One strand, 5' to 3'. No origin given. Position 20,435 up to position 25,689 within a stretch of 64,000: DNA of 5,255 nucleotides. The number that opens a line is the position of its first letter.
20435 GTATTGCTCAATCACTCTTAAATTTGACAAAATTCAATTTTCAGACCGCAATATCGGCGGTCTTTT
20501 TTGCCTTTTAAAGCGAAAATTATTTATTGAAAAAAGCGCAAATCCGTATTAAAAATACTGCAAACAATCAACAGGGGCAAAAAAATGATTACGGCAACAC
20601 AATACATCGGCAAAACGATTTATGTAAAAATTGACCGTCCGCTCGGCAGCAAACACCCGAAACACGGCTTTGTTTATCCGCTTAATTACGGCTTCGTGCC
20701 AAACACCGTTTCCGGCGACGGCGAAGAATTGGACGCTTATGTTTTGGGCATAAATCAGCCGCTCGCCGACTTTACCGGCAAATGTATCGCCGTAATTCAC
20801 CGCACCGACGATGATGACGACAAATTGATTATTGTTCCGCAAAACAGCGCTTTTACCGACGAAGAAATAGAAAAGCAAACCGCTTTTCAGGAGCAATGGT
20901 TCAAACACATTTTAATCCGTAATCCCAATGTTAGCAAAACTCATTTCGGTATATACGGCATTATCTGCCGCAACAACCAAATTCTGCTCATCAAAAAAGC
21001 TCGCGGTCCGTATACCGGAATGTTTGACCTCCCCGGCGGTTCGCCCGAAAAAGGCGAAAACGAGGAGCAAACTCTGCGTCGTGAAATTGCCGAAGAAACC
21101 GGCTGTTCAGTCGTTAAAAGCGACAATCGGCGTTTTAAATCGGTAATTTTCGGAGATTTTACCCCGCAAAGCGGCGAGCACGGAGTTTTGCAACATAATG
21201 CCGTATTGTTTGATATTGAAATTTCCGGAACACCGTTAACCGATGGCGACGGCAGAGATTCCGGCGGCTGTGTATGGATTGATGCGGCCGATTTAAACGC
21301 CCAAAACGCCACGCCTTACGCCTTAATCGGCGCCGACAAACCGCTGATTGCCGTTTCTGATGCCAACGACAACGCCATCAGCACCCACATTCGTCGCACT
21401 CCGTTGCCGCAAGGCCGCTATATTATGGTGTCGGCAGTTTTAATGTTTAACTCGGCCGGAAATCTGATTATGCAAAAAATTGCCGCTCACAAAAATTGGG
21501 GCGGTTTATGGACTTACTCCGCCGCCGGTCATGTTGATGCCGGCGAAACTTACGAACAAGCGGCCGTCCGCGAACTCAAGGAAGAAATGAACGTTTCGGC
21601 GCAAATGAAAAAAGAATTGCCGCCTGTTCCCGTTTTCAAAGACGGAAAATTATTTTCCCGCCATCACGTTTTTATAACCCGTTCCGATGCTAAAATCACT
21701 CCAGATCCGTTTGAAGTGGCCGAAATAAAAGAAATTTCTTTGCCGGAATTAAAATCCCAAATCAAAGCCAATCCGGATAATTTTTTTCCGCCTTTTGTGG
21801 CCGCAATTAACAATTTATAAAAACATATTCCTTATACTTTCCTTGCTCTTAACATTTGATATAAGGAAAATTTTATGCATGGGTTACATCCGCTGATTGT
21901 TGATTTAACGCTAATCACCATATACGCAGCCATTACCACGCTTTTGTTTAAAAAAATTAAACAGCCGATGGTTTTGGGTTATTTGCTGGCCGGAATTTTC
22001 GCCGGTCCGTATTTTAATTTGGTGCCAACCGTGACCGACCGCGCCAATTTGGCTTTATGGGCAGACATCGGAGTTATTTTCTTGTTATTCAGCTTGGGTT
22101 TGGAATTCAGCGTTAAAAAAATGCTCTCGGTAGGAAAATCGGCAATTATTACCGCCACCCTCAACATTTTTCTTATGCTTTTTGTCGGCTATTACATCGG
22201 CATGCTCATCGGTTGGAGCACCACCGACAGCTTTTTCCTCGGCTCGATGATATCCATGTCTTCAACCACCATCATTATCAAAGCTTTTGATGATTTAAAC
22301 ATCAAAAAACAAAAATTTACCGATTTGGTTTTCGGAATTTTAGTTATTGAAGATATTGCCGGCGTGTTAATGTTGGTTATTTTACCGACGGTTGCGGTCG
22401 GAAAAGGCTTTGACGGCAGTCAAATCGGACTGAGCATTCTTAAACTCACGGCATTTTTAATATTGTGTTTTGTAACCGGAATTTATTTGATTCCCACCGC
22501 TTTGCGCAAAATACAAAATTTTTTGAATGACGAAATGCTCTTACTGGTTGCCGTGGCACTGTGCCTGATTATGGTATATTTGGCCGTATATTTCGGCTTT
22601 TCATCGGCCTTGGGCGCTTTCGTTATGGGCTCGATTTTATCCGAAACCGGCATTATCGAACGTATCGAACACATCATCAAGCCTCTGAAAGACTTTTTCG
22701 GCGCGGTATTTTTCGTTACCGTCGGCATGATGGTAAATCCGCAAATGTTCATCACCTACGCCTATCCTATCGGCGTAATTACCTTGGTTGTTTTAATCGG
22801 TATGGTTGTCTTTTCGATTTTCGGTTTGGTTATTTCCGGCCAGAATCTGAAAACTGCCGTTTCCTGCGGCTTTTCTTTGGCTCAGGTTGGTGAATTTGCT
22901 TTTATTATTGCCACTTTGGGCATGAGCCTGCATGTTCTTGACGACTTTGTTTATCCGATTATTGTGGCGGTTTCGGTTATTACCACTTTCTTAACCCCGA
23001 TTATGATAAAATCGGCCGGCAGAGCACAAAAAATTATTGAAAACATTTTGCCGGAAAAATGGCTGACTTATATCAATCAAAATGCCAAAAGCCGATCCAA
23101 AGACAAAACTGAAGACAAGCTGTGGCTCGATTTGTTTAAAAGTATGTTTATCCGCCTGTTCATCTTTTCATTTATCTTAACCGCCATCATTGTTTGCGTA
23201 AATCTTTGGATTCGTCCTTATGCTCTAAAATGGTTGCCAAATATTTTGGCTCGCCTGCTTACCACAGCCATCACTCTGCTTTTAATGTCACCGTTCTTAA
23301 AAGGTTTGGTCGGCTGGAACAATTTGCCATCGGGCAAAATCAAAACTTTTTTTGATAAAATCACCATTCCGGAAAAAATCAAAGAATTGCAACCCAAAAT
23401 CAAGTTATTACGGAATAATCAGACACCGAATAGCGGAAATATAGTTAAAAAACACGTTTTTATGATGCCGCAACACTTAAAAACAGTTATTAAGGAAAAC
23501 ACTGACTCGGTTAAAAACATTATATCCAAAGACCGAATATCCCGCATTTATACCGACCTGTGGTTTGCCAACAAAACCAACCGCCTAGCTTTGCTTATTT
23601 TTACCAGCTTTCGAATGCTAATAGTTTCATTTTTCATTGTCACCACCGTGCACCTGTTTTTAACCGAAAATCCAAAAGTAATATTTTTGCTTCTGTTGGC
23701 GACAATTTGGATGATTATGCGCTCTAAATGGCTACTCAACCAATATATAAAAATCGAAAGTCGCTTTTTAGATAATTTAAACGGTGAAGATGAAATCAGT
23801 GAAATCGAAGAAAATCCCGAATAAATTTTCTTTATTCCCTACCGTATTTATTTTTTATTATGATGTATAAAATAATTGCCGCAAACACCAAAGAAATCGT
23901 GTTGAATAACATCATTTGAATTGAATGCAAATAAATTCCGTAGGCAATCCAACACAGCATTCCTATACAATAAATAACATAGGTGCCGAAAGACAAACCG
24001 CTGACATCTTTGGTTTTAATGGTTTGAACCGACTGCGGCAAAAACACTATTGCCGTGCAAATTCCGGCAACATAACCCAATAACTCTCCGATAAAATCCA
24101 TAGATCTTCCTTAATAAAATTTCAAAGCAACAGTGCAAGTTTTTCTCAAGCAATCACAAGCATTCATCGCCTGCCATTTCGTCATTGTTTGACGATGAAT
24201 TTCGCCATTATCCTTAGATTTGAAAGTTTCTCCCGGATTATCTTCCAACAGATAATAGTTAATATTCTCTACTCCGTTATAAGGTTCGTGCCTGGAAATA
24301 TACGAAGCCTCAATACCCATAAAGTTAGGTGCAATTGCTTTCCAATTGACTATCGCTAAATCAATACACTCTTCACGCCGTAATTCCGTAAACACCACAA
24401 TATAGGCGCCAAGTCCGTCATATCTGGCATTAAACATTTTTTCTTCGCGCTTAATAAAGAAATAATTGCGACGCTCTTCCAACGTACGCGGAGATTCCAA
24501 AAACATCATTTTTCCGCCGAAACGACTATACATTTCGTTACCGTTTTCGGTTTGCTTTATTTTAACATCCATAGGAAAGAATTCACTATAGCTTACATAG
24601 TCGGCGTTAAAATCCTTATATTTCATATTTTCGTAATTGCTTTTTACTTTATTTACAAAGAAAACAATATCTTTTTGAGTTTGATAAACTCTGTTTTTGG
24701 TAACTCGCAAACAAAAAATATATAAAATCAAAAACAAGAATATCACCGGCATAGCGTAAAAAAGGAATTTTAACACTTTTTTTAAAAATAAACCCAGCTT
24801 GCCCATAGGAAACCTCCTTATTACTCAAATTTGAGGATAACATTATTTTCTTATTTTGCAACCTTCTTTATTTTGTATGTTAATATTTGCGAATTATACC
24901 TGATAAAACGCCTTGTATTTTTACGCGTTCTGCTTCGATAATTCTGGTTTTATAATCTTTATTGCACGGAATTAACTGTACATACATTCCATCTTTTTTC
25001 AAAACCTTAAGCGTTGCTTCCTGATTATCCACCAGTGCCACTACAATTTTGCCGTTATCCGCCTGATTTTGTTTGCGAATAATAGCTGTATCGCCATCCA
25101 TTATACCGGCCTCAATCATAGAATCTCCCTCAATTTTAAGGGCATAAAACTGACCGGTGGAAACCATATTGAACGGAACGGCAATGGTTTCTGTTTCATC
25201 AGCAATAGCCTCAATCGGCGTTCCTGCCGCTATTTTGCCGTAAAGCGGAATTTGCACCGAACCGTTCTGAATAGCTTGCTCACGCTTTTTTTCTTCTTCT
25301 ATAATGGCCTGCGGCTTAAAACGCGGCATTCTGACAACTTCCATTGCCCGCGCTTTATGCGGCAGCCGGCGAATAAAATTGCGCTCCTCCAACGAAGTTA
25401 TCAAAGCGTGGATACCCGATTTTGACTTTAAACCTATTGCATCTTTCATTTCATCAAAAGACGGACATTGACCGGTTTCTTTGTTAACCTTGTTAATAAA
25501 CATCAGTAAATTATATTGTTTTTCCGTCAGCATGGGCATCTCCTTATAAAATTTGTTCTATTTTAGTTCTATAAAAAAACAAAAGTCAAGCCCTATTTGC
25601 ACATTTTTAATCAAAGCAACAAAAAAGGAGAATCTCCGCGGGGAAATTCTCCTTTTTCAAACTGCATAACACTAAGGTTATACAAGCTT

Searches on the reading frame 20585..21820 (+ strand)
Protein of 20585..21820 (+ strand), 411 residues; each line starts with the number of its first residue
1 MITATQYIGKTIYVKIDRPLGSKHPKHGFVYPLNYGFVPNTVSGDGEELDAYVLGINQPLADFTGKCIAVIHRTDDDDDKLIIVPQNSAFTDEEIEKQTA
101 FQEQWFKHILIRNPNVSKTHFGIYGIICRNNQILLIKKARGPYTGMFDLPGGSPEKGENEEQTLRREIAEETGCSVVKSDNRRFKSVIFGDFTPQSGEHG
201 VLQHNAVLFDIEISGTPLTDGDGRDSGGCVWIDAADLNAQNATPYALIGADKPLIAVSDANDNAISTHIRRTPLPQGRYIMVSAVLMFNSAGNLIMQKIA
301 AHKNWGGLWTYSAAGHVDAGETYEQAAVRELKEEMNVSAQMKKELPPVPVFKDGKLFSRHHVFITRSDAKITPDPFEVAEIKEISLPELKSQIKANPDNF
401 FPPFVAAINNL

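Call 9: search_protein_families(library=pfam, proteins=[window:20585-21820:+], max_evalue=0.001)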
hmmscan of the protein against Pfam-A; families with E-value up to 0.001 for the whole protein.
window:20585-21820:+ (411 aa): 3 families
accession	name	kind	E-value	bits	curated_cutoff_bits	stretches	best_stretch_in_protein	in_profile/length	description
PF00293.34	NUDIX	-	4.8e-32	111.2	21.1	2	283-398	7-128/134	NUDIX domain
PF00719.24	Pyrophosphatase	-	7.9e-11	42.4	23.5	1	28-108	31-114/153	Inorganic pyrophosphatase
PF14815.12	NUDIX_4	-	3.1e-09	37.1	35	0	285-359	3-73/113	NUDIX domain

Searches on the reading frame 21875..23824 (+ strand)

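Call 9: search_protein_families(library=pfam, proteins=[window:21875-23824:+], max_evalue=0.001)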
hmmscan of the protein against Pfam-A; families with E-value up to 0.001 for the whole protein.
window:21875-23824:+ (649 aa): 1 family
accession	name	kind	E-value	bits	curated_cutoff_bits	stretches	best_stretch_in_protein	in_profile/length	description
PF00999.27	Na_H_Exchanger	-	4.9e-58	197.2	26.2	1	18-379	4-370/375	Sodium/hydrogen exchanger, transmembrane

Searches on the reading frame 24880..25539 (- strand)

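Call 97: search_protein_families(library=pfam, proteins=[window:24880-25539:-], max_evalue=0.00001)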
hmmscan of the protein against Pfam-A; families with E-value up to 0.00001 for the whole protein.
window:24880-25539:- (219 aa): 2 families
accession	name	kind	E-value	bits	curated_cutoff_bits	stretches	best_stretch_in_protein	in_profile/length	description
PF00717.28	Peptidase_S24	-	7e-32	110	23.3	1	98-211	1-114/116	Peptidase S24-like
PF01726.22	LexA_DNA_bind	-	4.1e-12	46.1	23.7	1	1-65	1-65/65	LexA DNA binding domain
